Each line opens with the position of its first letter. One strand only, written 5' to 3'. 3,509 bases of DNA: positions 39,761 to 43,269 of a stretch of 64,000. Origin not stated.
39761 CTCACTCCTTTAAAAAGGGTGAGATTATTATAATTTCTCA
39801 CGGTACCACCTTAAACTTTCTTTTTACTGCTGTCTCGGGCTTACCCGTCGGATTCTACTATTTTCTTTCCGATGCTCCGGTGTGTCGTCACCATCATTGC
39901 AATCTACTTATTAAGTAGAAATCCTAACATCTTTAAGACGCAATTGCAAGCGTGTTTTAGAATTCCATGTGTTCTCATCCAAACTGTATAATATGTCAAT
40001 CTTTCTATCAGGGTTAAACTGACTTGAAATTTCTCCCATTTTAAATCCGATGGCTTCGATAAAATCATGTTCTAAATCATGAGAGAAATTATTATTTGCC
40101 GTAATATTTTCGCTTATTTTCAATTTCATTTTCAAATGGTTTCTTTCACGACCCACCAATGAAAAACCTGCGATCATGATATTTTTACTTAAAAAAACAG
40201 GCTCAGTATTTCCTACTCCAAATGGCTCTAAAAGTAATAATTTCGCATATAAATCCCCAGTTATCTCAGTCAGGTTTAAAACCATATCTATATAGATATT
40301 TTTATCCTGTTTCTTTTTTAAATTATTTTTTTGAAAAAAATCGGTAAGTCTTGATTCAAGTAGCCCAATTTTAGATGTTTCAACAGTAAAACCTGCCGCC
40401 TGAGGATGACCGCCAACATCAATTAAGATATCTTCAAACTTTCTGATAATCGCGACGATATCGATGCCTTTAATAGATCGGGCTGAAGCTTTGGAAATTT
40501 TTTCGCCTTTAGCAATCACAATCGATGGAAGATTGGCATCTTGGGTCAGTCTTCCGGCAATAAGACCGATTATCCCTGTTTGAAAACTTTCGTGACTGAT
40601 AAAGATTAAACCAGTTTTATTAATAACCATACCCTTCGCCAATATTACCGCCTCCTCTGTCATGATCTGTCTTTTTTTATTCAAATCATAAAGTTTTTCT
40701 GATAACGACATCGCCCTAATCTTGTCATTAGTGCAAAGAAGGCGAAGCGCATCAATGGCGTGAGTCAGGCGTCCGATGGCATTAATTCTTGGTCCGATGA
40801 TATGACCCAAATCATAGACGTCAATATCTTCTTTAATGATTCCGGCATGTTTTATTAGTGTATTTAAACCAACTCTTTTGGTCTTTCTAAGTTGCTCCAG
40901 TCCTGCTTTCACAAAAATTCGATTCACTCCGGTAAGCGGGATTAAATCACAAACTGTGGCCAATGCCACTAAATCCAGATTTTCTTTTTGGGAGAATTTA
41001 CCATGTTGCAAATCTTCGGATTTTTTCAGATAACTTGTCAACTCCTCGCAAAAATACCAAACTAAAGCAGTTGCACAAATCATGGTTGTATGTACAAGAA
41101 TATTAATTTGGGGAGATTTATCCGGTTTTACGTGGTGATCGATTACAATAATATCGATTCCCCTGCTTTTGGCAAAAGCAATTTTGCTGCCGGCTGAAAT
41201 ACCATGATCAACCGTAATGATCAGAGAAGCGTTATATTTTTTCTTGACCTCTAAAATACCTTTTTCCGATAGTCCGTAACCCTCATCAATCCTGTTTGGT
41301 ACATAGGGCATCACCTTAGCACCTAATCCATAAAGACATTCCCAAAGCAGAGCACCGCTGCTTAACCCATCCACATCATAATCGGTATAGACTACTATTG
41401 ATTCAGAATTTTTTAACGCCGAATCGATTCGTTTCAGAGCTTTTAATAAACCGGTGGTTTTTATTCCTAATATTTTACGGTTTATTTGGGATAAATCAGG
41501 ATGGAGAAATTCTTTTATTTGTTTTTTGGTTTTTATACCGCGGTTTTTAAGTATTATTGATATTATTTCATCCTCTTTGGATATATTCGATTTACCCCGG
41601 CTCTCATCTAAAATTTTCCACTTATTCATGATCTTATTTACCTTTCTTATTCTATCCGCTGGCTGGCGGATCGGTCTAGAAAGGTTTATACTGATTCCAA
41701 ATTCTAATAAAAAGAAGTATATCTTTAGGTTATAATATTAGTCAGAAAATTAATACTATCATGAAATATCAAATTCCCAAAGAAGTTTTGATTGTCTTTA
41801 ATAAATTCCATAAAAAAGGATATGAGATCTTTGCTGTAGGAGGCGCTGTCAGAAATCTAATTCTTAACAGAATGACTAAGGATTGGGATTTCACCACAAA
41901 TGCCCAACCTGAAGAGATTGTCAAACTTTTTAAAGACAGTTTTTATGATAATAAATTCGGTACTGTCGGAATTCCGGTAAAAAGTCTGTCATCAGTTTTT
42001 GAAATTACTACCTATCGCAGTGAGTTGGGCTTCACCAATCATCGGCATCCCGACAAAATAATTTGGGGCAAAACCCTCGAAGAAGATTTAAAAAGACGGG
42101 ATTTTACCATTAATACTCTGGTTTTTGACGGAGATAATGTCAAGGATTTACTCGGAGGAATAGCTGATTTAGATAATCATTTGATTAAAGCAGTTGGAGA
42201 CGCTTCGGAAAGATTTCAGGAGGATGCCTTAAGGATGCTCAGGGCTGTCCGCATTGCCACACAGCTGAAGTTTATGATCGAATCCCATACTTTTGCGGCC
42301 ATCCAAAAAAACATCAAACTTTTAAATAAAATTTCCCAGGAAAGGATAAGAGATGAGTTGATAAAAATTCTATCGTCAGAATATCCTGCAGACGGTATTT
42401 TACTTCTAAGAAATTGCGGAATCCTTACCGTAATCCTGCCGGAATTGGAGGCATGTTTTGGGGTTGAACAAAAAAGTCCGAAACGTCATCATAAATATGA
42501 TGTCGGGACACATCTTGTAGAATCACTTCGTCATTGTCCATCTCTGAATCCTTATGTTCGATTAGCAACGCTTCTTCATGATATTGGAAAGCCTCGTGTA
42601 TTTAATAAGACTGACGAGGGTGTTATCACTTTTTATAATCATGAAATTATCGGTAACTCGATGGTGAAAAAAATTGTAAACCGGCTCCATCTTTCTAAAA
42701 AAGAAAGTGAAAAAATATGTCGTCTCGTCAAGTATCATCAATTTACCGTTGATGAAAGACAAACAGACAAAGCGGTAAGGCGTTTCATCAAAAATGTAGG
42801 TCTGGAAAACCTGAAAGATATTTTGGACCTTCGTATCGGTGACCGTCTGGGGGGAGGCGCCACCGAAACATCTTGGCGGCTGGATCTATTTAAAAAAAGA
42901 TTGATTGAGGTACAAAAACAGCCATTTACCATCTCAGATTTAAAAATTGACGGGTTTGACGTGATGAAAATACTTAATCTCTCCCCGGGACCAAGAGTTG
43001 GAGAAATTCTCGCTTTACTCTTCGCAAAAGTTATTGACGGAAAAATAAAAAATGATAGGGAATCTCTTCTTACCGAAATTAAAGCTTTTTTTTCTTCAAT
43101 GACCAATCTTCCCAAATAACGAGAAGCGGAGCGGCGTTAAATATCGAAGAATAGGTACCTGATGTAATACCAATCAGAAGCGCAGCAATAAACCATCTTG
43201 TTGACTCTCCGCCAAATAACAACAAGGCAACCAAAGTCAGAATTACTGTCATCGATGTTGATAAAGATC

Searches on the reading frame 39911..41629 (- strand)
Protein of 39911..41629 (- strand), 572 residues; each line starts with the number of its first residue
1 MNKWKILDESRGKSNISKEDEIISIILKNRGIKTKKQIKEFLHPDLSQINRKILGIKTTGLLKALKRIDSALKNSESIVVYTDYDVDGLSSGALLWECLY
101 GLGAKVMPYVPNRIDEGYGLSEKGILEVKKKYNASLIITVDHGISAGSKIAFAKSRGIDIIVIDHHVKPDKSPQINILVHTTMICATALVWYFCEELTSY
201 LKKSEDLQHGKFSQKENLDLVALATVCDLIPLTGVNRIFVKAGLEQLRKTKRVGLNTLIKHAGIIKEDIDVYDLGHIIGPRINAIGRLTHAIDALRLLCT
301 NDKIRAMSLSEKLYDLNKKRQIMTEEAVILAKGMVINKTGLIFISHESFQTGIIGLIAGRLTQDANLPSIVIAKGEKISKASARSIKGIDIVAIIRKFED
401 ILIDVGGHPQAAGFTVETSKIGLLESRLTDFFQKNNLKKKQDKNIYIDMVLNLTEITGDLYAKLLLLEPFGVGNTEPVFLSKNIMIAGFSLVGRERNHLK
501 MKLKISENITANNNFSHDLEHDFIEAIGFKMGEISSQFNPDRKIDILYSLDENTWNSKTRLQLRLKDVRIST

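Call 8: search_protein_families(library=ncbifam, proteins=[window:39911-41629:-])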
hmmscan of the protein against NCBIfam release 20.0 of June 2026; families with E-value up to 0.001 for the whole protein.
window:39911-41629:- (572 aa): 4 families
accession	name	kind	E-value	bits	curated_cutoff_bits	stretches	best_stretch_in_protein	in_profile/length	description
TIGR00644.1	recJ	equivalog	2.9e-137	458.2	396.9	1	21-567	3-545/546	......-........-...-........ exonuclease RecJ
NF008290.0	PRK11070.1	equivalog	1.6e-64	218.4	900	1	23-568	26-574/577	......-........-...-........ exonuclease RecJ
NF053576.1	RecJ_archaeal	equivalog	1.5e-18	66.9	360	2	66-225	2-143/452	RecJ family nuclease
NF040701.1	RecJ_Meth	equivalog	1.1e-07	31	550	1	75-178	7-102/449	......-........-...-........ exonuclease RecJ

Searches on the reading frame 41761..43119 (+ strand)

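Call 8: search_protein_families(library=ncbifam, proteins=[window:41761-43119:+])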
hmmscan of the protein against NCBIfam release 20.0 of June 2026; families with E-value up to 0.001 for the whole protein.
window:41761-43119:+ (452 aa): 13 families
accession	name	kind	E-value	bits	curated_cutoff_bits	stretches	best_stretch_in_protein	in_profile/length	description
TIGR02692.1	tRNA_CCA_actino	equivalog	1.1e-80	271.5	438.8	1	13-422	20-444/466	CCA tRNA nucleotidyltransferase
NF009814.0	PRK13299.1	equivalog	1.5e-76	258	290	1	10-441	10-391/396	CCA tRNA nucleotidyltransferase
TIGR01942.1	pcnB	subfamily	4.4e-57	193.8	305.65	1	5-358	14-368/425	polynucleotide adenylyltransferase PcnB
NF008137.0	PRK10885.1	equivalog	5.7e-39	134.1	451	1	22-327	2-306/409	multifunctional CCA addition/repair protein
NF008634.1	PRK11623.1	equivalog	6.3e-37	127.2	702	1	4-237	44-291/469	polynucleotide adenylyltransferase PcnB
NF009813.0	PRK13298.1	equivalog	1.8e-29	102.9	606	1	22-330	2-312/417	tRNA CCA-pyrophosphorylase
NF041569.1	A-tRNAntase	equivalog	2.2e-19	69.2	1440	1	18-230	473-696/880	A-adding tRNA nucleotidyltransferase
NF009811.0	PRK13296.1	equivalog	6.1e-17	61.5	469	1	23-231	3-210/360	CCA tRNA nucleotidyltransferase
TIGR01693.1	UTase_glnD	equivalog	1.1e-16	60.3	519.4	1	147-328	327-519/850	[protein-PII] uridylyltransferase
NF009812.0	PRK13297.1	equivalog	1e-14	54.5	624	1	19-232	10-222/364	tRNA CCA-pyrophosphorylase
NF002895.0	PRK03381.1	equivalog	5.3e-13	48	631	1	152-329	327-498/782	[protein-PII] uridylyltransferase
NF003467.0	PRK05092.1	equivalog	1e-09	36.7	959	1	148-258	402-513/940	[protein-PII] uridylyltransferase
TIGR00277.1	HDIG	domain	3.6e-07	30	27.6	1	263-308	26-71/84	HDIG domain-containing metalloprotein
